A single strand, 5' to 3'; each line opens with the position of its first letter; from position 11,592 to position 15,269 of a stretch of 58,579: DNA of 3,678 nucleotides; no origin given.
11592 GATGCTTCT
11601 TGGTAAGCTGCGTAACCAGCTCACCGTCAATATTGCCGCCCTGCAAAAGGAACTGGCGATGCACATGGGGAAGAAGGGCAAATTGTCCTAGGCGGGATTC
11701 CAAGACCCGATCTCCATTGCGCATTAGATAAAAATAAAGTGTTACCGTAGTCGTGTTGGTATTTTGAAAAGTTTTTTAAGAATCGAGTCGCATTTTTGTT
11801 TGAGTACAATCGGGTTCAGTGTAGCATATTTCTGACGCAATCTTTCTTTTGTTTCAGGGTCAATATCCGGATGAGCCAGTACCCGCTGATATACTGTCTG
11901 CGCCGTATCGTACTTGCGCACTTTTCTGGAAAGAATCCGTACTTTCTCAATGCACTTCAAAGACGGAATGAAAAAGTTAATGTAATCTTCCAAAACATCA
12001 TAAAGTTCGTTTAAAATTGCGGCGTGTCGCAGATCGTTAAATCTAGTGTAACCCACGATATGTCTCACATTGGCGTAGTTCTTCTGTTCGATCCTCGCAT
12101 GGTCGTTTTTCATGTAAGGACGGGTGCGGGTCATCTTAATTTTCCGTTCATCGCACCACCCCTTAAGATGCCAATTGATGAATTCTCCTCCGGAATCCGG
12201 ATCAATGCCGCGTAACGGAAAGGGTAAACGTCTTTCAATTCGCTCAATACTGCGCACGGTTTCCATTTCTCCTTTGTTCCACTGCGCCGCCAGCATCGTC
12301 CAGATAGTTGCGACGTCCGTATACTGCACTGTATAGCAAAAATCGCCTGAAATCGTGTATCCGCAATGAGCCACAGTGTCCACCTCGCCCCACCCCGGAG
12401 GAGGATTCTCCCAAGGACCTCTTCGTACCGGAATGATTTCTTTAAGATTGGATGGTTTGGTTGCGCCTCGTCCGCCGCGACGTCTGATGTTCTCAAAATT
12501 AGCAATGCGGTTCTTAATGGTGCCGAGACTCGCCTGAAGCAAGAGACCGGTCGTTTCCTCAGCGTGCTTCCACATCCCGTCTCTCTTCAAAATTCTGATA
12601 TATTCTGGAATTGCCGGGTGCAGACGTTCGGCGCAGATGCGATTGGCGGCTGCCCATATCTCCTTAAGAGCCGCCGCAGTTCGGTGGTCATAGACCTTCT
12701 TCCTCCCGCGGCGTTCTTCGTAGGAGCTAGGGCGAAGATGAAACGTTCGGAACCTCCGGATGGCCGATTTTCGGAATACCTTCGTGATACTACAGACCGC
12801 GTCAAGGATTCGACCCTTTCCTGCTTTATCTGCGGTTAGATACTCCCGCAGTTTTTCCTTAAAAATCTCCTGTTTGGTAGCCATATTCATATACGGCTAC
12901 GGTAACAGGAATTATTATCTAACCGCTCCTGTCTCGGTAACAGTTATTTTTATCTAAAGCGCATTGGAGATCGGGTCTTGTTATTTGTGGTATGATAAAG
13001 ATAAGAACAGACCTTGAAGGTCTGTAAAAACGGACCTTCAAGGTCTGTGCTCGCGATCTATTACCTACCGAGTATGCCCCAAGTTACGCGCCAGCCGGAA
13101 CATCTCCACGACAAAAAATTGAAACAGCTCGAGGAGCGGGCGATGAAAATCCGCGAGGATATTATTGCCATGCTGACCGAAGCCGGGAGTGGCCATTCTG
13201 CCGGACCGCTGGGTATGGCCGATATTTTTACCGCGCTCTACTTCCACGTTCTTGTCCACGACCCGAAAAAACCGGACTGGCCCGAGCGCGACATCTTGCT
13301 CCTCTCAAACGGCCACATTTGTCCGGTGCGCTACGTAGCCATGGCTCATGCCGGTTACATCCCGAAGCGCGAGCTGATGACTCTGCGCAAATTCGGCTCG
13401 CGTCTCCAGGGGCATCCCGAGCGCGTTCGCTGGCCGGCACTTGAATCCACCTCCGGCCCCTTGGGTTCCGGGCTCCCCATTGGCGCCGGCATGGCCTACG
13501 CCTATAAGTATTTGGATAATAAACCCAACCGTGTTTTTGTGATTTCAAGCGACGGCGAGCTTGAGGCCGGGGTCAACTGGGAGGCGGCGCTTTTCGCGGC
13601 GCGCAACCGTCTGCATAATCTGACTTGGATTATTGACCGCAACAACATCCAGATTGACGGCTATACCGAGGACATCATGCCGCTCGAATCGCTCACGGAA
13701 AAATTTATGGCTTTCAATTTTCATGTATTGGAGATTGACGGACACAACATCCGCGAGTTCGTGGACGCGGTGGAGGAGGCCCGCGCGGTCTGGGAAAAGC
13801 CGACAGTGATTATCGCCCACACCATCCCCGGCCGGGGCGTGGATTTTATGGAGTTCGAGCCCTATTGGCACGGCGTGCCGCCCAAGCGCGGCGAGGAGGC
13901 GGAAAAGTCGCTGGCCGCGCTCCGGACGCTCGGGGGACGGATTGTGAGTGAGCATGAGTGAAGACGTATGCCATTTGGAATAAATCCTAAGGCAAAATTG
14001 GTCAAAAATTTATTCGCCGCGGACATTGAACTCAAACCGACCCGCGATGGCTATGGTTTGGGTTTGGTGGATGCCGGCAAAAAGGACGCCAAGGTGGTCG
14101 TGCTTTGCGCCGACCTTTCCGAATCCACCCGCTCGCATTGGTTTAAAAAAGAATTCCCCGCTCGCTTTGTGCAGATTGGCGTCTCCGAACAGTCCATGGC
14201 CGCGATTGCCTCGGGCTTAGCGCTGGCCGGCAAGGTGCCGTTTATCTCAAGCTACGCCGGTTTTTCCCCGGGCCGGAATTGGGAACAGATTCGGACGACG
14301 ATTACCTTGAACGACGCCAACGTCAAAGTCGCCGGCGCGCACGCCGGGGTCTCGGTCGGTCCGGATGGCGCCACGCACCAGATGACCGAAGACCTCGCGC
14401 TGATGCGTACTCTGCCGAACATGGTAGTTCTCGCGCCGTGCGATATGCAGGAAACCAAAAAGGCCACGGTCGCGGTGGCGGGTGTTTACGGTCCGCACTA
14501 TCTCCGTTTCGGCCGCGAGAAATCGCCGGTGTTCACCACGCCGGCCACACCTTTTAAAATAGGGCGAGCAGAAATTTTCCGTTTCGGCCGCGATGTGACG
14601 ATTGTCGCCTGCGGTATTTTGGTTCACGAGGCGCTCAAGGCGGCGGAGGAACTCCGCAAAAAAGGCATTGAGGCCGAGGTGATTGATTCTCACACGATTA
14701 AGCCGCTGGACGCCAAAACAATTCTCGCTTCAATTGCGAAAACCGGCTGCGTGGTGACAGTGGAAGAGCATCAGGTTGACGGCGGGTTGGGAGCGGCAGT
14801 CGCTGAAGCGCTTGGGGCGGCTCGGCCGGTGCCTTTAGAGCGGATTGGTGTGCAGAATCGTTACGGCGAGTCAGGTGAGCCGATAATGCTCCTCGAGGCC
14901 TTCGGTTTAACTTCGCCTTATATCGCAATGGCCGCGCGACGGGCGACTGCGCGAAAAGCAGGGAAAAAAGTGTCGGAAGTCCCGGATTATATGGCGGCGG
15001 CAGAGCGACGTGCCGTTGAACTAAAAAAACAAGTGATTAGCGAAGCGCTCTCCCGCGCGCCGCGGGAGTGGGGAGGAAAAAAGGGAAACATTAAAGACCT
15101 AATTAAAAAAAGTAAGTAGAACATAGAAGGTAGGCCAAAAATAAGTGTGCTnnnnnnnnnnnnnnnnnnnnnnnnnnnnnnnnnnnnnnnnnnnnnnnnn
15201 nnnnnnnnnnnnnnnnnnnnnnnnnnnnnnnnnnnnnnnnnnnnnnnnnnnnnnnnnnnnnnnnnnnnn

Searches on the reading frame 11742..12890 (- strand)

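Call 87: search_protein_families(library=pfam, proteins=[window:11742-12890:-], max_evalue=0.001)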
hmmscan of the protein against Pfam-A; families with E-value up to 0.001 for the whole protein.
window:11742-12890:- (382 aa): 1 family
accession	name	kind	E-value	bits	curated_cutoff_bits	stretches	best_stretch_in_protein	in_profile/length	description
PF00665.32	rve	-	0.00051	20.7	32.6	0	164-259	4-100/102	Integrase core domain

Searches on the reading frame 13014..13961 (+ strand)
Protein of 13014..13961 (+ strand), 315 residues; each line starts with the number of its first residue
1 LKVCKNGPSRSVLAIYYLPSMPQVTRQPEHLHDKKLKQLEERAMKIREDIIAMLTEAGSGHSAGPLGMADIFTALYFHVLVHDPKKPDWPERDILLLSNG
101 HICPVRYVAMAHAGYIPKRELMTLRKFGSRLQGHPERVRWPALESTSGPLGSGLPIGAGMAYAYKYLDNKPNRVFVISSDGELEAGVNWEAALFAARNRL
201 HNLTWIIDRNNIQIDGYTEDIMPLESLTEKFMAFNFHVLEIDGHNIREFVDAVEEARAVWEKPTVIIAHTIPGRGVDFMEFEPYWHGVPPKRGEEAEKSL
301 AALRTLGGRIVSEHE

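Call 87: search_protein_families(library=pfam, proteins=[window:13014-13961:+], max_evalue=0.001)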
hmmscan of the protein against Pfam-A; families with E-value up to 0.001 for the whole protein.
window:13014-13961:+ (315 aa): 3 families
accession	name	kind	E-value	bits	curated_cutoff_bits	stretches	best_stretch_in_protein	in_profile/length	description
PF00456.26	Transketolase_N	-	4e-51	174.4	22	1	46-292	9-265/334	Transketolase, thiamine diphosphate binding domain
PF13292.11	DXP_synthase_N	-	3.4e-11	43.4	21.2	1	26-215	5-176/274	1-deoxy-D-xylulose-5-phosphate synthase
PF00676.26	E1_dh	-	0.00048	19.6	22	1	145-258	98-209/300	Dehydrogenase E1 component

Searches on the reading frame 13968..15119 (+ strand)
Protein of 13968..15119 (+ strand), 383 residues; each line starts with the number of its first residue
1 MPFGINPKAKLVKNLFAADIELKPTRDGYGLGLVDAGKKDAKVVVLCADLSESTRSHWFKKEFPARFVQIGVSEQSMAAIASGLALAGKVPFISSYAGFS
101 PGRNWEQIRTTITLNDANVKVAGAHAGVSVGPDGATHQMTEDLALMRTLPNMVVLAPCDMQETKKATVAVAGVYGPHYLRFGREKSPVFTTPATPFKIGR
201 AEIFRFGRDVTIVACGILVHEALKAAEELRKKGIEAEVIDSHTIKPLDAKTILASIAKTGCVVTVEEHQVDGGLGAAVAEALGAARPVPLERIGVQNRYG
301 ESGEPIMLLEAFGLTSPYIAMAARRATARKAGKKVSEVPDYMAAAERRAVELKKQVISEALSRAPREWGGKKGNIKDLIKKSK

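Call 87: search_protein_families(library=pfam, proteins=[window:13968-15119:+], max_evalue=0.001)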
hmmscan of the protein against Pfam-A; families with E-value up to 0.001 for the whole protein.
window:13968-15119:+ (383 aa): 4 families
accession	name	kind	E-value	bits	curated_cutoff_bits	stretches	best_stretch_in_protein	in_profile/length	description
PF02779.29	Transket_pyr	-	1.8e-38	132.3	27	1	25-185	5-171/174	Transketolase, pyrimidine binding domain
PF02780.25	Transketolase_C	-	3.1e-34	118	25.9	1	199-317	1-122/124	Transketolase, C-terminal domain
PF22613.1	Transketolase_C_1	-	3.1e-05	24.6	27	1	208-258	12-55/113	Transketolase-like TK C-terminal domain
PF17147.9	PFOR_II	-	0.00017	22.4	27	1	209-286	2-82/102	Pyruvate:ferredoxin oxidoreductase core domain II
